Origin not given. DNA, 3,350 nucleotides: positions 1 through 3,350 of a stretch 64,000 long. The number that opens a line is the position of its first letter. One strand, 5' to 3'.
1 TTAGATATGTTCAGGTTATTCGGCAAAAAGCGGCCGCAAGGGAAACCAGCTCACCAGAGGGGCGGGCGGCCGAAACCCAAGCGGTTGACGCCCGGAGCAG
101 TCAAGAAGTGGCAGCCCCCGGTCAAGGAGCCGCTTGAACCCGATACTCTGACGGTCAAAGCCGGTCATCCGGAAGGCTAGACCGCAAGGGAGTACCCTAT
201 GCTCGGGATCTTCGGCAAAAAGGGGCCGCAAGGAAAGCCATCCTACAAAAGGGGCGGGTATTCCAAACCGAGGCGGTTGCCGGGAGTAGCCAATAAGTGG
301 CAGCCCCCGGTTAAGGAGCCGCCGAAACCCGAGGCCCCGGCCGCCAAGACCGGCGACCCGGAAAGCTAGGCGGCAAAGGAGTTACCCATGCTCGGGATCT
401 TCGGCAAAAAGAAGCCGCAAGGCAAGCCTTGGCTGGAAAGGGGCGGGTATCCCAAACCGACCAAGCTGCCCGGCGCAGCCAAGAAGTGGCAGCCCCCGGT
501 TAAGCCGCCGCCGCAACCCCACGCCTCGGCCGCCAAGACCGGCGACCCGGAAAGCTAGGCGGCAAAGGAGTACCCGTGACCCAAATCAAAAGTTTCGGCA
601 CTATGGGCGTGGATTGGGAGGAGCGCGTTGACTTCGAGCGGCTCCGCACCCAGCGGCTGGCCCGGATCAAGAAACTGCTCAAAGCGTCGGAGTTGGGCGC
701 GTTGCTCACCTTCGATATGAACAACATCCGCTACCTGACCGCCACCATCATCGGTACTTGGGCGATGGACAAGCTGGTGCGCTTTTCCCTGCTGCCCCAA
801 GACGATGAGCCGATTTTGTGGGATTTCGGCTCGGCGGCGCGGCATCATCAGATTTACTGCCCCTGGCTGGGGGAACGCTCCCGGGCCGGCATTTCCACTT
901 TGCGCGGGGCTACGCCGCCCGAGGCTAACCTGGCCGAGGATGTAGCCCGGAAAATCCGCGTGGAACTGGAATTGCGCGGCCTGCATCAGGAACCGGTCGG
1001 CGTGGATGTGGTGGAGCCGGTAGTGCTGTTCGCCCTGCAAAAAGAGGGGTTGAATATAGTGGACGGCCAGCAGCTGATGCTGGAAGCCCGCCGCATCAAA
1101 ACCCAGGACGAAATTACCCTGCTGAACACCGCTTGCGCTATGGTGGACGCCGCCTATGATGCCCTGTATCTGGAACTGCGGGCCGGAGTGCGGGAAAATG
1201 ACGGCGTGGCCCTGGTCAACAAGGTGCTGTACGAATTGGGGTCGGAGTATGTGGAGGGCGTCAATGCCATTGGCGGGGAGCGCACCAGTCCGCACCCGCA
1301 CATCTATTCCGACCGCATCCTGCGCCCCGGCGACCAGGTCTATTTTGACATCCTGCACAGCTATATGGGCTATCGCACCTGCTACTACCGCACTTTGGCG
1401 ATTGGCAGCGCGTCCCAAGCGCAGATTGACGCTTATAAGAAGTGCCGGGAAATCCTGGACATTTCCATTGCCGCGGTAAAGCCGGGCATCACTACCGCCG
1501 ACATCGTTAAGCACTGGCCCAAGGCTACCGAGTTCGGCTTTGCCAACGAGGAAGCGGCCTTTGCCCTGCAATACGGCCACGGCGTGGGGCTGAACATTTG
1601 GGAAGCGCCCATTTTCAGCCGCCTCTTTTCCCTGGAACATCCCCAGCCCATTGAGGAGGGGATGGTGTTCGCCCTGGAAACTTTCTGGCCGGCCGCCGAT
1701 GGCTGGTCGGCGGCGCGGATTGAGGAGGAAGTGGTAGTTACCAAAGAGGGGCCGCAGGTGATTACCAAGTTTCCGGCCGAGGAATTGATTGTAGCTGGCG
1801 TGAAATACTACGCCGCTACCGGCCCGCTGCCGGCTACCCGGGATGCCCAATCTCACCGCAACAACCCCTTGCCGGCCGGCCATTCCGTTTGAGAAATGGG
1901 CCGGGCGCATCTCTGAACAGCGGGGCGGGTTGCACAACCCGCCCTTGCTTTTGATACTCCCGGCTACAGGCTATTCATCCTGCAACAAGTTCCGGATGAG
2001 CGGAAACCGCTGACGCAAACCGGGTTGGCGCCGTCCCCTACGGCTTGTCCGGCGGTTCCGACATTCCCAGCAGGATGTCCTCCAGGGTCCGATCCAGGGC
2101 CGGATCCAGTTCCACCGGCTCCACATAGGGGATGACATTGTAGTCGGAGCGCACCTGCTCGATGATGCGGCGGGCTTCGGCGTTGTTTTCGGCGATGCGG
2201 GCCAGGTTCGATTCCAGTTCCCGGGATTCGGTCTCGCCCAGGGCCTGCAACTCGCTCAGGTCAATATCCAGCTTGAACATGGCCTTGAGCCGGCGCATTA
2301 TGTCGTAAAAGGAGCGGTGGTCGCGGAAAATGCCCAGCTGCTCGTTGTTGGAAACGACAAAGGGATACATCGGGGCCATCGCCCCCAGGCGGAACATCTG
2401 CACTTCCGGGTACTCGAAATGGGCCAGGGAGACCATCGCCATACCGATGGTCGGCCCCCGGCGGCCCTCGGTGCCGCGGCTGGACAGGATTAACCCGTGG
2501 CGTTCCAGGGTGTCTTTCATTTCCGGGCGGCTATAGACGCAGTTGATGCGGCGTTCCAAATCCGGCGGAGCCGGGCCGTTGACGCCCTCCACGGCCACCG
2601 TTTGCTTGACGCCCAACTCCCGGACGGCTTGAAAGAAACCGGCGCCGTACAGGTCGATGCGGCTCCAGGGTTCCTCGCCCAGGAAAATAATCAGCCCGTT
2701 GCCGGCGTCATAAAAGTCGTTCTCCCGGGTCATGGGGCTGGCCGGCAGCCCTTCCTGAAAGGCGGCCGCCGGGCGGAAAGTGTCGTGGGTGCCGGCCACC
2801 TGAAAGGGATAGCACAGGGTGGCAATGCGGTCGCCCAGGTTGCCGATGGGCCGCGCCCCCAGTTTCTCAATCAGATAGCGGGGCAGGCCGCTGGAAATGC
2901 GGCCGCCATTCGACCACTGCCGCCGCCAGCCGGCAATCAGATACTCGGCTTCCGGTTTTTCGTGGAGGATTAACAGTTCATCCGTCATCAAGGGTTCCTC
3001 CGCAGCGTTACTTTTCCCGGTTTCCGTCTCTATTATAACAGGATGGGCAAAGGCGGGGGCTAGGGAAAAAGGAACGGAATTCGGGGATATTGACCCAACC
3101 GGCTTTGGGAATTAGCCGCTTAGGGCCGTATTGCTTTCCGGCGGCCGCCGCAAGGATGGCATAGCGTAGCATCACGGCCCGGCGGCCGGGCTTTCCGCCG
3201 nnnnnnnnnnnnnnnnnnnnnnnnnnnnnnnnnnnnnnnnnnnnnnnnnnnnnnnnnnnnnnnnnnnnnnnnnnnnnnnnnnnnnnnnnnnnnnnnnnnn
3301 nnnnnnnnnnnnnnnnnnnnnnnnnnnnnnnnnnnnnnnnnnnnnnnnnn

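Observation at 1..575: Tandem array of Lys/Pro-rich mini-genes feeding into an M24 hydrolase gene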

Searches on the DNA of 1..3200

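Call 6: search_rna_families(source=window, start=1, end=3200, threshold=evalue, max_evalue=1)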
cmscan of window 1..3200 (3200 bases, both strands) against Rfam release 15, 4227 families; matches with E-value up to 1: 1.
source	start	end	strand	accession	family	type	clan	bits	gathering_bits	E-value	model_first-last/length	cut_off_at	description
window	2421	2471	-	RF03108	Methylosinus-1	Gene; sRNA;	-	17.9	145.1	0.39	123-174/214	no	Methylosinus-1 RNA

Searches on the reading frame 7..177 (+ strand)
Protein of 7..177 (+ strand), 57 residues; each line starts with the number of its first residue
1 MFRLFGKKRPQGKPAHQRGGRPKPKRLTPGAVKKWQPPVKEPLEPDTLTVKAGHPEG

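Call 4: search_protein_families(library=pfam, proteins=[window:7-177:+], max_evalue=1)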
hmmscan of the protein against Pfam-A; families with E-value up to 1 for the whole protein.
window:7-177:+ (57 aa): 0 families

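Call 5: search_protein_families(library=ncbifam, proteins=[window:7-177:+], max_evalue=1)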
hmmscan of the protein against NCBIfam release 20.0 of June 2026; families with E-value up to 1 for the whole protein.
window:7-177:+ (57 aa): 0 families

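Call 80: search_protein_families(library=phrogs, proteins=[window:7-177:+], max_evalue=0.1)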
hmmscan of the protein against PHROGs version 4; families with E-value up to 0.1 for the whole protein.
window:7-177:+ (57 aa): 0 families
